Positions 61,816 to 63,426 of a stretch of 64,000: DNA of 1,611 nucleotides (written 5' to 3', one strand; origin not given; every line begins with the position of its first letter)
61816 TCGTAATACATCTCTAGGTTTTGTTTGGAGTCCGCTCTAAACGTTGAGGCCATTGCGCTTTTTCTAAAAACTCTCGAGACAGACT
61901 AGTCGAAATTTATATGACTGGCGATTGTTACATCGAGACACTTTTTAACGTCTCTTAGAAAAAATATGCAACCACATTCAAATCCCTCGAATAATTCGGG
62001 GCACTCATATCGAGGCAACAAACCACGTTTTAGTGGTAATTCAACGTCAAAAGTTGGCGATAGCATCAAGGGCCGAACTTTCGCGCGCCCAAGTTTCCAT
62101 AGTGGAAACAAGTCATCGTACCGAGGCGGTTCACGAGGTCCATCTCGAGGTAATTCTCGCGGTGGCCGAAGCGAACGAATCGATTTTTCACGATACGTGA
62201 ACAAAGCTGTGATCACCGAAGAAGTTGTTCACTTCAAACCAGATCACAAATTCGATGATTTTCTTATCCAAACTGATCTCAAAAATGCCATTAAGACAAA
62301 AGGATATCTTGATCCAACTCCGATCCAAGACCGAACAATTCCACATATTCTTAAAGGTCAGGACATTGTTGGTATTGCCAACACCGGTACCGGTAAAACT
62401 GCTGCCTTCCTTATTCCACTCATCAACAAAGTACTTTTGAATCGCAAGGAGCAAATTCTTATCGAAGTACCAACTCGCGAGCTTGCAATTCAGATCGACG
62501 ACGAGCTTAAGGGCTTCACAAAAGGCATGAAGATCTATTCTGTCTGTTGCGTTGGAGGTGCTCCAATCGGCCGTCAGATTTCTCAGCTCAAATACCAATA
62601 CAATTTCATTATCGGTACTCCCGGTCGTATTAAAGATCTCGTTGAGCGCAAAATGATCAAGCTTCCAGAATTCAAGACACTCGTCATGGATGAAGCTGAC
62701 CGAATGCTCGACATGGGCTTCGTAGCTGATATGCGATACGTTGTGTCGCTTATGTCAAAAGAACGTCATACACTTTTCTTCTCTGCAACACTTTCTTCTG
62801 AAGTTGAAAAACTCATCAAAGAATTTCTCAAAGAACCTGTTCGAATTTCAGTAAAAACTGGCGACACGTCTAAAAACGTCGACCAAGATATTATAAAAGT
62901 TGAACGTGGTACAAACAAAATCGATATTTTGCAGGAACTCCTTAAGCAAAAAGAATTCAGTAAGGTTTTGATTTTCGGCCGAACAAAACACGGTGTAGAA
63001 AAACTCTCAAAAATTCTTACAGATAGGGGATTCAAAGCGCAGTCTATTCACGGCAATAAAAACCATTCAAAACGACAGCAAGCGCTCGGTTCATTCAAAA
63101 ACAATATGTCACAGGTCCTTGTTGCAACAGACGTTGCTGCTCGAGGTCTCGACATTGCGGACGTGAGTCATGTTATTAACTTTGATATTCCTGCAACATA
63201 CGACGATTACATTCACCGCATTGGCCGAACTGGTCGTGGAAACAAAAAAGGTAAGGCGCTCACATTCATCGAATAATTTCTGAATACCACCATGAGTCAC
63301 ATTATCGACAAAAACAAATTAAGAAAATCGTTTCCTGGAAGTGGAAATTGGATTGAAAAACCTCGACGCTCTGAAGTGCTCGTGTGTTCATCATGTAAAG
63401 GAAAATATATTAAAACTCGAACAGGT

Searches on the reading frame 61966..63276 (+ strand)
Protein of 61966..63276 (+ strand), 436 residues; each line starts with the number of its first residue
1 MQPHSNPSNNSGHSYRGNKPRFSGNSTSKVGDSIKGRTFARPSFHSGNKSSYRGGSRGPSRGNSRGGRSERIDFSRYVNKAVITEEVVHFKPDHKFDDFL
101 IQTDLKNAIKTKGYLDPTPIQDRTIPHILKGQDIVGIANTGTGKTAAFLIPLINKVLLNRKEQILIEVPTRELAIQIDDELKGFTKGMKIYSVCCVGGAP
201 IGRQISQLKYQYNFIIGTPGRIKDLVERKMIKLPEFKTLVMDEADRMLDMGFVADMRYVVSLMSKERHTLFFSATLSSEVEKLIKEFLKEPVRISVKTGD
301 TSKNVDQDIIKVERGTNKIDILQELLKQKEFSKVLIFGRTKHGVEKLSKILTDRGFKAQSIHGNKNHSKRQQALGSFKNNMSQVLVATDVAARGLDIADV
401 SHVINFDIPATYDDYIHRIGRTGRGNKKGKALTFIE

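Call 7: search_protein_families(library=pfam, max_evalue=0.001, proteins=[window:61966-63276:+])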
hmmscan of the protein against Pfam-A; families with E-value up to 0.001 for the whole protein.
window:61966-63276:+ (436 aa): 3 families
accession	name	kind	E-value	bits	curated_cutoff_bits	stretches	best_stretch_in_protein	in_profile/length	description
PF00270.35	DEAD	-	9.8e-46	156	26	1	118-282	1-166/167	DEAD/DEAH box helicase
PF00271.37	Helicase_C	-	6.5e-34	116.9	23.5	1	318-425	2-109/110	Helicase conserved C-terminal domain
PF04851.21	ResIII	-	5.4e-07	30.1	22.5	1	137-276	29-162/164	Type III restriction enzyme, res subunit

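Call 56: find_encoding_contigs(protein=window:61966-63276:+, flank=10000, max_places=2)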
Protein window:61966-63276:+ (436 aa): no gene with exactly this product is on record in the collection.
